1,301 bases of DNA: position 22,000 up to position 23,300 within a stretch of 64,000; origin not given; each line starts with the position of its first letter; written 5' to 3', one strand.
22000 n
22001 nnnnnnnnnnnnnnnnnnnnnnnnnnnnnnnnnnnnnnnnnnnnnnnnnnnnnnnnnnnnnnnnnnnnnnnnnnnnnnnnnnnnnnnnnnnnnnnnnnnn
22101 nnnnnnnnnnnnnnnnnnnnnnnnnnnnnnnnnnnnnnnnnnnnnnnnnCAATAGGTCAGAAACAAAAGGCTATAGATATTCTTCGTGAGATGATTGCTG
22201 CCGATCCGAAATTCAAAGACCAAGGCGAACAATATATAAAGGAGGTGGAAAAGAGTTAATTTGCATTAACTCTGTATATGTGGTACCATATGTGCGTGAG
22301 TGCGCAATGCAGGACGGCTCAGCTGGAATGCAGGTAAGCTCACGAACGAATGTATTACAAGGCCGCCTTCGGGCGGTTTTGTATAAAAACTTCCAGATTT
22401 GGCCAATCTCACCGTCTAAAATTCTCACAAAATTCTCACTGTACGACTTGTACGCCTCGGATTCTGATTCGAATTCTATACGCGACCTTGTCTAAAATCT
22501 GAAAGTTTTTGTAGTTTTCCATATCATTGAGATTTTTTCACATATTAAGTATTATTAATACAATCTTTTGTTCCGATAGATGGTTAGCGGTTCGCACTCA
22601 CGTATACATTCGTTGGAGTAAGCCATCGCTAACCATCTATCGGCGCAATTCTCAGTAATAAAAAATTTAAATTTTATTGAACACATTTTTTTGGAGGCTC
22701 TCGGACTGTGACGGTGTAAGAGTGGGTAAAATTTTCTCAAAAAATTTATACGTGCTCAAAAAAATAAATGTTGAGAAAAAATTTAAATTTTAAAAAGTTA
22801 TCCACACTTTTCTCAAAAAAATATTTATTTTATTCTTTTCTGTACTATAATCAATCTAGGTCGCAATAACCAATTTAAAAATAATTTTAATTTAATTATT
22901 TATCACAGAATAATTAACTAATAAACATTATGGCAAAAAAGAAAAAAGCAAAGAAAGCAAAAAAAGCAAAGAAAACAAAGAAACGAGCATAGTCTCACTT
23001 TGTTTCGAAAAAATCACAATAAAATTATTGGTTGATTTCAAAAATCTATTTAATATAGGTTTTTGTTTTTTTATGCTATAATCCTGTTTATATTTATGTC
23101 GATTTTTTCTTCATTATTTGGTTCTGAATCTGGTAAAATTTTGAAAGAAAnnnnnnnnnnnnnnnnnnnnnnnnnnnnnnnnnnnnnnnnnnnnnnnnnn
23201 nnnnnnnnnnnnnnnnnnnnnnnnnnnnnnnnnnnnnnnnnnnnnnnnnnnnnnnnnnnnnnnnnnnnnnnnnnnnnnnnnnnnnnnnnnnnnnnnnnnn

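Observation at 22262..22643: Two GC-rich structured non-coding elements with reciprocal complementarity in the 800 bp gap upstream of secA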

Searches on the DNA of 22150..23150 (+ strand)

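Call 6: search_rna_families(source=window, start=22150, end=23150, threshold=evalue, max_evalue=10, show_alignments=4)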
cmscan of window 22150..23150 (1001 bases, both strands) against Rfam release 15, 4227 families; matches with E-value up to 10: 3.
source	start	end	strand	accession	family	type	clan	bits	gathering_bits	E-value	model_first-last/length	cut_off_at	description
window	22673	22763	+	RF00648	MIR396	Gene; miRNA;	-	16.7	80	3.1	20-98/118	no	MIR396 microRNA precursor family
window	22670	22745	-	RF00099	SNORD22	Gene; snRNA; snoRNA; CD-box;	-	16.6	50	1.8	1-126/126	no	Small nucleolar RNA SNORD22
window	22576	22640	-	RF03762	MIR859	Gene; miRNA;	-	16.4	130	5.7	1-128/128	no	MIR859 microRNA precursor family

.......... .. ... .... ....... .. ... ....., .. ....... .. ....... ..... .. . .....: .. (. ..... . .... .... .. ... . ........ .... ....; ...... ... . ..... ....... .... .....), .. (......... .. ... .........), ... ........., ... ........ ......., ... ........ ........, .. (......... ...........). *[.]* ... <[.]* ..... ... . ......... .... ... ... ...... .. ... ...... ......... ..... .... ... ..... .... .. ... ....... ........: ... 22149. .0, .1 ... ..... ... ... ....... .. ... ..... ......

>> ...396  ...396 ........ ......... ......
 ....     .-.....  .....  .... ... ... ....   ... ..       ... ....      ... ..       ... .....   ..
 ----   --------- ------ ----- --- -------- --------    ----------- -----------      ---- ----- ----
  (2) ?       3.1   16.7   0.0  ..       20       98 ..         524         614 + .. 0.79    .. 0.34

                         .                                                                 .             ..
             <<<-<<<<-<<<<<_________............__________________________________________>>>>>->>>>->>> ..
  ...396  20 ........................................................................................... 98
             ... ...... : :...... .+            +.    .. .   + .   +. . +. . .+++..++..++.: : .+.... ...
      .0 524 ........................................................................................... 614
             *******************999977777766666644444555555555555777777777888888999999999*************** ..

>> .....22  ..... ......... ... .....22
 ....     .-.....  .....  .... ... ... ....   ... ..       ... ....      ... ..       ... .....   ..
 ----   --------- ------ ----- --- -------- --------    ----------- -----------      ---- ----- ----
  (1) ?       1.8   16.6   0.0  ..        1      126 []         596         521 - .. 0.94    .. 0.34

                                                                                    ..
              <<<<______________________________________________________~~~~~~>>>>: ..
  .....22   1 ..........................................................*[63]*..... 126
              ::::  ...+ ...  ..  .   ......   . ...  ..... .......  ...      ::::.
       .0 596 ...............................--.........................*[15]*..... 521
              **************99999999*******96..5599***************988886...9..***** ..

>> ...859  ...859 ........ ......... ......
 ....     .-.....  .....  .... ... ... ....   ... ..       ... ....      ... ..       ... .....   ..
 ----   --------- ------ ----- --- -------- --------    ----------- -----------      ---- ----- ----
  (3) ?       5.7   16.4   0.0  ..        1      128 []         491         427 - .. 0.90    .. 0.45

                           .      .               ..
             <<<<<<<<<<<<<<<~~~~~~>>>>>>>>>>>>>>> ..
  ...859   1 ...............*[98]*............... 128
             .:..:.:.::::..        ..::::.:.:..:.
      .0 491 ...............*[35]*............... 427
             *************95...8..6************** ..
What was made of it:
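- On Any Rfam 15 family: The permissive scan of 22150-23150 gave three chance-level hits (16-17 bits against thresholds of 50-130; call 6).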

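Call 66: build_rna_model(alignment_id=A1, structure=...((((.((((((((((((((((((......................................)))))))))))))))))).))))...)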
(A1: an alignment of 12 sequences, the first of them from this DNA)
Model R1 built from alignment A1 (12 sequences, 90 columns); structure: as given.
model positions 87; base pairs 22; branch points 0; effective number of sequences 1.58; information 0.654 bits per position. Calibrated on 0.2 Mb of random sequence (short: E-values are rough).
structure used (alignment columns):
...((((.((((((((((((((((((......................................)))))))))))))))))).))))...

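Call 67: build_rna_model(alignment_id=A2, structure=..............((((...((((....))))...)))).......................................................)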
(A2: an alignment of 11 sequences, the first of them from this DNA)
Model R2 built from alignment A2 (11 sequences, 95 columns); structure: as given.
model positions 89; base pairs 8; branch points 0; effective number of sequences 2.92; information 0.64 bits per position. Calibrated on 0.2 Mb of random sequence (short: E-values are rough).
structure used (alignment columns):
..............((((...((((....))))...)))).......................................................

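Call 68: search_with_rna_model(model_id=R1, sources=[window, L003, L006, L007, L009, L011, L013, L016, L017, L018, L020, L021, L022, L025, L026, L029, L034, L036, L037, L014, L027, L031, L032], max_evalue=1)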
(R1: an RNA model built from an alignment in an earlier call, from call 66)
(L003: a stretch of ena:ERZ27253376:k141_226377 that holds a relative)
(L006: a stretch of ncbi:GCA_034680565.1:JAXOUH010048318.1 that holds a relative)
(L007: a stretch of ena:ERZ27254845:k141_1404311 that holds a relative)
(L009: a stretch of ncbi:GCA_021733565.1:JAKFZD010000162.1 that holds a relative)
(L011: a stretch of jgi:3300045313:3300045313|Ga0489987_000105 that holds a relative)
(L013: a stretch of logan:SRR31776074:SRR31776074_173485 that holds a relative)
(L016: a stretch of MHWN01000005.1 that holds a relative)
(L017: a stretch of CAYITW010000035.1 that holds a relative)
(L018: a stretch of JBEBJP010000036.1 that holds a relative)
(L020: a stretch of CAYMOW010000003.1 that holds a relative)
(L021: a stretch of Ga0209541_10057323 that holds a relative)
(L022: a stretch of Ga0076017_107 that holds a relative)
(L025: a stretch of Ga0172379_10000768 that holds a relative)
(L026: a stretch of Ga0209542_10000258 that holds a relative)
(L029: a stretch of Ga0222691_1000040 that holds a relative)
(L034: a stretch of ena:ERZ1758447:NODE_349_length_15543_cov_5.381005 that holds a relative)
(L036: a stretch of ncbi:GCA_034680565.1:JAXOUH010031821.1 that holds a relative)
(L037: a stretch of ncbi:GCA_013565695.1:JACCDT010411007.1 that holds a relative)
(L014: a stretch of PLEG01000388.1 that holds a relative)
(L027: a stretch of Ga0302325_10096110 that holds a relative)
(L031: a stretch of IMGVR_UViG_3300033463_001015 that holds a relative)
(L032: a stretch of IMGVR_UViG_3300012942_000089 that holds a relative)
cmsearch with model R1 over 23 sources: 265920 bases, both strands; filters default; matches with E-value up to 1: 24.
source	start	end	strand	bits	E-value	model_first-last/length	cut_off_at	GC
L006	3485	3571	+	103.1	1.8e-25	1-87/87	no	0.47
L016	5559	5646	+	101.5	4.8e-25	1-87/87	no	0.49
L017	2739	2826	-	100.2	1.1e-24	1-87/87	no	0.47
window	22565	22651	+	97.8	5.3e-24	1-87/87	no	0.47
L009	3533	3620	+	97.6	5.9e-24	1-87/87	no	0.52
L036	2045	2133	+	97.1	8.4e-24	1-87/87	no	0.47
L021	1728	1813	+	95.9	1.7e-23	1-87/87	no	0.5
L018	5366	5453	+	94.5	4.4e-23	1-87/87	no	0.43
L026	2821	2905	-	92.2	1.9e-22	1-87/87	no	0.49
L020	6204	6290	-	90.7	4.8e-22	1-87/87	no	0.55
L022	4960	5045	-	88.8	1.7e-21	1-87/87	no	0.5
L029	581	668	-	74.1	2e-17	1-87/87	no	0.48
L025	9756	9812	+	47.6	4.5e-10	1-58/87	3'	0.47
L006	3485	3571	-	43.3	7.2e-09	1-87/87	no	0.47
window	22565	22651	-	40.1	5.5e-08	1-87/87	no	0.47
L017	2739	2826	+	39.6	7.7e-08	1-87/87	no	0.47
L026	2821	2905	+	39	1.1e-07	1-87/87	no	0.49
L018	5366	5453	-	38.5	1.5e-07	1-87/87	no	0.43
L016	5559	5646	-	37.7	2.5e-07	1-87/87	no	0.49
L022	4960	5045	+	34.5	1.9e-06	1-87/87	no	0.5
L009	3533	3620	-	33.4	4e-06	1-87/87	no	0.52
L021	1728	1813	-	30.9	2e-05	1-87/87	no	0.5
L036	2045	2133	-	30.6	2.3e-05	1-87/87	no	0.47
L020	6204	6290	+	23.4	0.0023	1-87/87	no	0.55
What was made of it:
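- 22568..22648 (+): RNA B core: long stem P1 (22568-22590 with 22626-22648) closing a 35-nt loop. Model R1 scores 97.8 bits on the + strand and 40.1 on the - strand (call 68).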

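Call 69: search_with_rna_model(model_id=R2, sources=[window, L003, L006, L007, L009, L011, L013, L016, L017, L018, L020, L021, L022, L025, L026, L029, L034, L036, L037, L014, L027, L031, L032], max_evalue=1)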
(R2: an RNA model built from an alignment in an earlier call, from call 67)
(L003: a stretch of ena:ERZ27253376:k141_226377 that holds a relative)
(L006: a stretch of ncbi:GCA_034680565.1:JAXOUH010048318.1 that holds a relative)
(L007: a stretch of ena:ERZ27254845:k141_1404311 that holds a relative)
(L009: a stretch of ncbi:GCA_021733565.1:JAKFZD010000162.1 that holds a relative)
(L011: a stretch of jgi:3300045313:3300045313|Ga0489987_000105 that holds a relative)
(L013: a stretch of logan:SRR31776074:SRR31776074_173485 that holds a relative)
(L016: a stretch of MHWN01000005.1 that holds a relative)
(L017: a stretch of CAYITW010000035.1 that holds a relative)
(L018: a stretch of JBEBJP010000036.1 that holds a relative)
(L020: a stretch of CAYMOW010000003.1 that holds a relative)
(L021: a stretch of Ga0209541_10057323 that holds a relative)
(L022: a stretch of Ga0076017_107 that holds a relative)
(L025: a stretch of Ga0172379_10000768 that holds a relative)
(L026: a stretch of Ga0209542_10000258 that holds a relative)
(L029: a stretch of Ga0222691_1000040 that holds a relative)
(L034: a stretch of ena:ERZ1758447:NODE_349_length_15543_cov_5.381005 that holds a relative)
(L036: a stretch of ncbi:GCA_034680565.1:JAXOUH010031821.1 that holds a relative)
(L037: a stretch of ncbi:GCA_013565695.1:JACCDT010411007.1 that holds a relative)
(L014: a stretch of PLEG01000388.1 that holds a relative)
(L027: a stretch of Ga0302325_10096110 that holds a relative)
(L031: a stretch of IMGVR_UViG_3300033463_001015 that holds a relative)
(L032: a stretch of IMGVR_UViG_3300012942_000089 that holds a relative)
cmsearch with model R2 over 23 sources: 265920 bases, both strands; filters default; matches with E-value up to 1: 16.
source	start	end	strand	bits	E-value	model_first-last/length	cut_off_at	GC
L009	3390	3478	+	96.9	2e-18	1-89/89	no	0.49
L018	5215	5304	+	95.9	3.2e-18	1-89/89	no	0.43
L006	3320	3408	+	95.5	3.9e-18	1-89/89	no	0.45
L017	2876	2964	-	89.6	7.8e-17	1-89/89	no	0.4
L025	9611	9701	+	84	1.3e-15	1-89/89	no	0.37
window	22296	22384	+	82.8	2.3e-15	1-89/89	no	0.54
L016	5434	5521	+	82.7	2.4e-15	1-89/89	no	0.47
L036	1900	1987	+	82.3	3e-15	1-89/89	no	0.47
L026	3030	3119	+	80.9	6e-15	1-89/89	no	0.51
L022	5220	5311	-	79.8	1e-14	1-89/89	no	0.38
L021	1581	1673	+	73.4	2.6e-13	1-89/89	no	0.4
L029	704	772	-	35.1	5.7e-05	1-89/89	no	0.46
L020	6409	6470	+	20.2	0.099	1-89/89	no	0.55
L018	5275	5402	-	19.6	0.14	1-89/89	no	0.33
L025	9674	9792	-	16.5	0.65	1-89/89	no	0.35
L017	2790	2904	+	15.7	0.96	1-89/89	no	0.38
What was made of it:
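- On MITE or decayed transposon ends: Orientation flips in L020 and L026 (calls 68, 69).
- A and B are strictly present together or absent together (calls 68, 69). In 11 of the 13 loci A and B are on the same strand (calls 68, 69). In L020 and L026, A is on the opposite strand from B and from secA (calls 68, 69). The relative DNA orientation of the repeats flips in two loci while the transcript-level complementarity stays (calls 68, 69).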

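Call 75: search_dna_similar(query=window:22255-22660:+, collection=phages, mode=distant, max_evalue=0.01, max_rows=10)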
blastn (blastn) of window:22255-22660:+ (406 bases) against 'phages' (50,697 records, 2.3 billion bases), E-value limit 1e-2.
No match.

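Call 76: search_dna_similar(query=window:22255-22660:+, collection=plasmids, mode=distant, max_evalue=0.01, max_rows=10)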
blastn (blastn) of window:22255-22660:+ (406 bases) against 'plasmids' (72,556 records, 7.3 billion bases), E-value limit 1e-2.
No match.
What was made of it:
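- Tried and rejected: Phage and plasmid BLAST: no match (calls 75, 76).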

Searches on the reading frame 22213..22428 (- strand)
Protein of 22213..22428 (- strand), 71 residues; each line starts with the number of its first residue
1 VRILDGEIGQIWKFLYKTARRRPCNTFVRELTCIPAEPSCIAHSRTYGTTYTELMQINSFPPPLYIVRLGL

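Call 10: search_protein_families(library=pfam, proteins=[window:22213-22428:-], max_evalue=0.01)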
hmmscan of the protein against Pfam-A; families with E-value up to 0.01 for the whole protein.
window:22213-22428:- (71 aa): 0 families

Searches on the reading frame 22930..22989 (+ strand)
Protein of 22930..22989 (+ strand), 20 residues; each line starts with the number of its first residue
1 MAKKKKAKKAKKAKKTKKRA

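Call 80: search_protein_families(library=ncbifam, proteins=[window:22930-22989:+], max_evalue=1)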
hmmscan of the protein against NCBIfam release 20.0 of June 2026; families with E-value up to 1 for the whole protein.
seq(20 aa): 0 families
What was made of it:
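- Tried and rejected: NCBIfam on the K-rich peptides: no match (call 80).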
